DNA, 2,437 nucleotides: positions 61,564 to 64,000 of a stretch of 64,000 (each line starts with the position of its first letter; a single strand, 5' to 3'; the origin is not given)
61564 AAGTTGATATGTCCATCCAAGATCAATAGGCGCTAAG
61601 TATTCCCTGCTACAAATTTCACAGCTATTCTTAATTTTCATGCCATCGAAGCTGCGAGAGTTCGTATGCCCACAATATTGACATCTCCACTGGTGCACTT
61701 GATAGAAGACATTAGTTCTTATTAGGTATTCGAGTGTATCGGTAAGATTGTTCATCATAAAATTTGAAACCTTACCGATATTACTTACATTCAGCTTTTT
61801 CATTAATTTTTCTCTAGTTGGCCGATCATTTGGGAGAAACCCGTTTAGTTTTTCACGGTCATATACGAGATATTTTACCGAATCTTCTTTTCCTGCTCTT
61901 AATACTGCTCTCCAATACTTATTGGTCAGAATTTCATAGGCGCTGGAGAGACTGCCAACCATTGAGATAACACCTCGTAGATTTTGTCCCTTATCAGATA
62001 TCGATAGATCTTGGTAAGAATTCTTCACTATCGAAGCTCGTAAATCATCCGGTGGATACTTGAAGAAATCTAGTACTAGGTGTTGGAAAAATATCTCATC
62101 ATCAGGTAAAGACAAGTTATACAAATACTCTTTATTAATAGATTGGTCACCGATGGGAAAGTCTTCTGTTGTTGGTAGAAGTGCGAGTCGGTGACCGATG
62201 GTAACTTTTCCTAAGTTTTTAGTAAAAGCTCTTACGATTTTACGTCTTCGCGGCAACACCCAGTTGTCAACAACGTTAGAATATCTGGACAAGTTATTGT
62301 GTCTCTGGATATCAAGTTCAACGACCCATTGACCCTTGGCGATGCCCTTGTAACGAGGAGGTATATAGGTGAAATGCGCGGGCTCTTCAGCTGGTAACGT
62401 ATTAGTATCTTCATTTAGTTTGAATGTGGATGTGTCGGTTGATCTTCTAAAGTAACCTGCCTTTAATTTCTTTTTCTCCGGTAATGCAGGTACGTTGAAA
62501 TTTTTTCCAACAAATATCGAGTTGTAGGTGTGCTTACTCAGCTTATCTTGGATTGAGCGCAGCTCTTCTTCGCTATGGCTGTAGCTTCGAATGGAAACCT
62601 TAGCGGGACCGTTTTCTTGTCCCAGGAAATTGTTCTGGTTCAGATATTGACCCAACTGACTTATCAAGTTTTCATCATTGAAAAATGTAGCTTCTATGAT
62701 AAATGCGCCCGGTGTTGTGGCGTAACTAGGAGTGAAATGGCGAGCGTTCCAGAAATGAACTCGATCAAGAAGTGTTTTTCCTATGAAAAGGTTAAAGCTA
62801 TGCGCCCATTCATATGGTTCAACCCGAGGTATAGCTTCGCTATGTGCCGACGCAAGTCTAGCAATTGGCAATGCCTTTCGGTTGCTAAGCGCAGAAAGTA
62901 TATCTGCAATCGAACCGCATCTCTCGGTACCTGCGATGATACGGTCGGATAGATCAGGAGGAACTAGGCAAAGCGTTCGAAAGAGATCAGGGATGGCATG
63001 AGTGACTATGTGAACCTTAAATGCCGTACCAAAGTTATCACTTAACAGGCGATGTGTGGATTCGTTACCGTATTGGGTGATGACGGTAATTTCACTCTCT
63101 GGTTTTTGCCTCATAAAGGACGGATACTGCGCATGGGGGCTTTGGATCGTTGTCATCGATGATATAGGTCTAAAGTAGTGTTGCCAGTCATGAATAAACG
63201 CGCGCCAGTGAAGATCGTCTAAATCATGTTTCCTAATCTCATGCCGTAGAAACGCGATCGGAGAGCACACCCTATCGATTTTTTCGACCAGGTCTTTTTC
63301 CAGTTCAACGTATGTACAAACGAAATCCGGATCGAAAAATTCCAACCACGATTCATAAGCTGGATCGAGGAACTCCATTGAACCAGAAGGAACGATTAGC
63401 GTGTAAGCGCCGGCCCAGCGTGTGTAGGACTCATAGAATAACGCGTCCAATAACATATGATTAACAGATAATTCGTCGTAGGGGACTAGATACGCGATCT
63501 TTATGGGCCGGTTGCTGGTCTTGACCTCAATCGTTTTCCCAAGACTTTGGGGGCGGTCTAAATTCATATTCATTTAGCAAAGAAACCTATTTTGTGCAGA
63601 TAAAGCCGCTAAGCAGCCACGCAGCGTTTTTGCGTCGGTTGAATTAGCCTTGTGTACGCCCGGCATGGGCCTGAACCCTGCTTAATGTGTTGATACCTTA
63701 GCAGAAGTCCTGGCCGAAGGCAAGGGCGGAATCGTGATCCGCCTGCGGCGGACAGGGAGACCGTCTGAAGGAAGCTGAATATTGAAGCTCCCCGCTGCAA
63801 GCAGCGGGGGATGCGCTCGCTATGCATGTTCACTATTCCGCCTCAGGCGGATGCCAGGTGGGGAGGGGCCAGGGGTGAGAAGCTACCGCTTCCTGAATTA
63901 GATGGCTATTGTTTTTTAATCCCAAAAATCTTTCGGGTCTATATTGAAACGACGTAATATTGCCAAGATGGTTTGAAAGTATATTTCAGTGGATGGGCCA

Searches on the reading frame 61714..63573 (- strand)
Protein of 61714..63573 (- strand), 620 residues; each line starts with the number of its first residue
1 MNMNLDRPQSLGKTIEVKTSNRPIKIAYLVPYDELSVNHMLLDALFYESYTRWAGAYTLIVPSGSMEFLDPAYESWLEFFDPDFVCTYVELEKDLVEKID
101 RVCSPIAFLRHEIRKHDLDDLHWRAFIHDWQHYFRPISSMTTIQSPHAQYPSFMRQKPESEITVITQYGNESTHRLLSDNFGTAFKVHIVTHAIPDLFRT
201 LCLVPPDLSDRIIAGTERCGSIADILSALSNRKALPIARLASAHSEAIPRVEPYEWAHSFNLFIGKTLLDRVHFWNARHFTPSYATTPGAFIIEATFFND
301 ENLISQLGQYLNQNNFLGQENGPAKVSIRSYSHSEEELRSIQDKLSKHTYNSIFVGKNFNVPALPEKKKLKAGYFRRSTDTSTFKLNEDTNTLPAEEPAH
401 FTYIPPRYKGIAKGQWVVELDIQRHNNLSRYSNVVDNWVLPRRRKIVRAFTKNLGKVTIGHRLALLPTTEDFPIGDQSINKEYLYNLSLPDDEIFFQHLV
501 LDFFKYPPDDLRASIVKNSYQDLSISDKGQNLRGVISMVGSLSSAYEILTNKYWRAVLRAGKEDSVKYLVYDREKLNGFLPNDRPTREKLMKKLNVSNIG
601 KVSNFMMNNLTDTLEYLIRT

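Call 58: predict_structure(alignment_id=A4)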
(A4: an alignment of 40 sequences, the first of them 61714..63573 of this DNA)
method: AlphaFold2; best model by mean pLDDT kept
length: 620 residues; sequences in the alignment: 40
mean_pLDDT: 78.8   pTM: 0.79
mean pLDDT of the five models: 78.8, 78.5, 75.4, 74.9, 73.9
residues with pLDDT >= 90: 227; 70-90: 230; 50-70: 104; < 50: 59
segments of 3 or more residues with pLDDT < 50: 1-11, 153-156, 429-433, 521-551, 563-568
pLDDT, mean of each block of 10 residues (from residue 1): 38 74 94 93 92 77 96 93 95 94 93 66 87 87 69 52 84 78 76 81 88 88 93 89 82 81 95 92 82 94 96 88 91 95 97 92 86 62 81 86 75 87 63 60 84 91 90 65 87 68 80 74 42 38 37 57 48 78 75 75 77 56
secondary structure, 60 per line:
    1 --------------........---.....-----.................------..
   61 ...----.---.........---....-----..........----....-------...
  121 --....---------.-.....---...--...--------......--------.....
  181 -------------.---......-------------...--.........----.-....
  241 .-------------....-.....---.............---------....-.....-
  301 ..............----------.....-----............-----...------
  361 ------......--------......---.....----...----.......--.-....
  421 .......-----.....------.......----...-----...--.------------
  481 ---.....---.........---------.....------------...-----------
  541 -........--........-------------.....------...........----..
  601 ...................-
elements in order: E15-22 E26-30 H36-51 E59-63 H72-80 E84-87 H93-102 E107-110 H123-126 H139-142 E162-167 H176-180 E198-203 E217-219 H222-230 H237-241 H255-258 E260-264 H268-280 E290-293 H295-299 H301-314 E325-329 H335-346 E352-354 H367-372 E381-386 E390-394 H406-412 E417-427 E433-437 H444-450 E455-457 E463-465 E484-488 H492-500 H511-514 H542-549 H552-559 H573-577 H584-594 H599-619

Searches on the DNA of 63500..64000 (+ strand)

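Call 73: search_dna_similar(query=window:63590-63900:+, collection=plasmids, mode=distant, max_rows=5)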
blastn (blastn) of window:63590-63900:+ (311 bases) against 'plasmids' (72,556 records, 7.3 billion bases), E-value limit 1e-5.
Records with a match: 1; places in all: 1; records where one place covers at least 80% of the query: 0.
Best place of each record, by identity: 80-90% 1.
By first word of the organism name: Citrobacter 1.
By predicted mobility (MOB-suite, as given by PLSDB): mobilizable 1.
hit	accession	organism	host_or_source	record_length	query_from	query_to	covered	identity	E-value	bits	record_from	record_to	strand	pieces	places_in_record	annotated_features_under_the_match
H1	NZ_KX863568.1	Citrobacter freundii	environmental; wetland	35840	38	87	16%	88.0%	1e-6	61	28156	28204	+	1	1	none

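Call 76: search_rna_families(source=window, start=63500, end=64000, threshold=evalue, max_evalue=1)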
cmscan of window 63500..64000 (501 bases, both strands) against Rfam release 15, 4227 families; matches with E-value up to 1: 0.
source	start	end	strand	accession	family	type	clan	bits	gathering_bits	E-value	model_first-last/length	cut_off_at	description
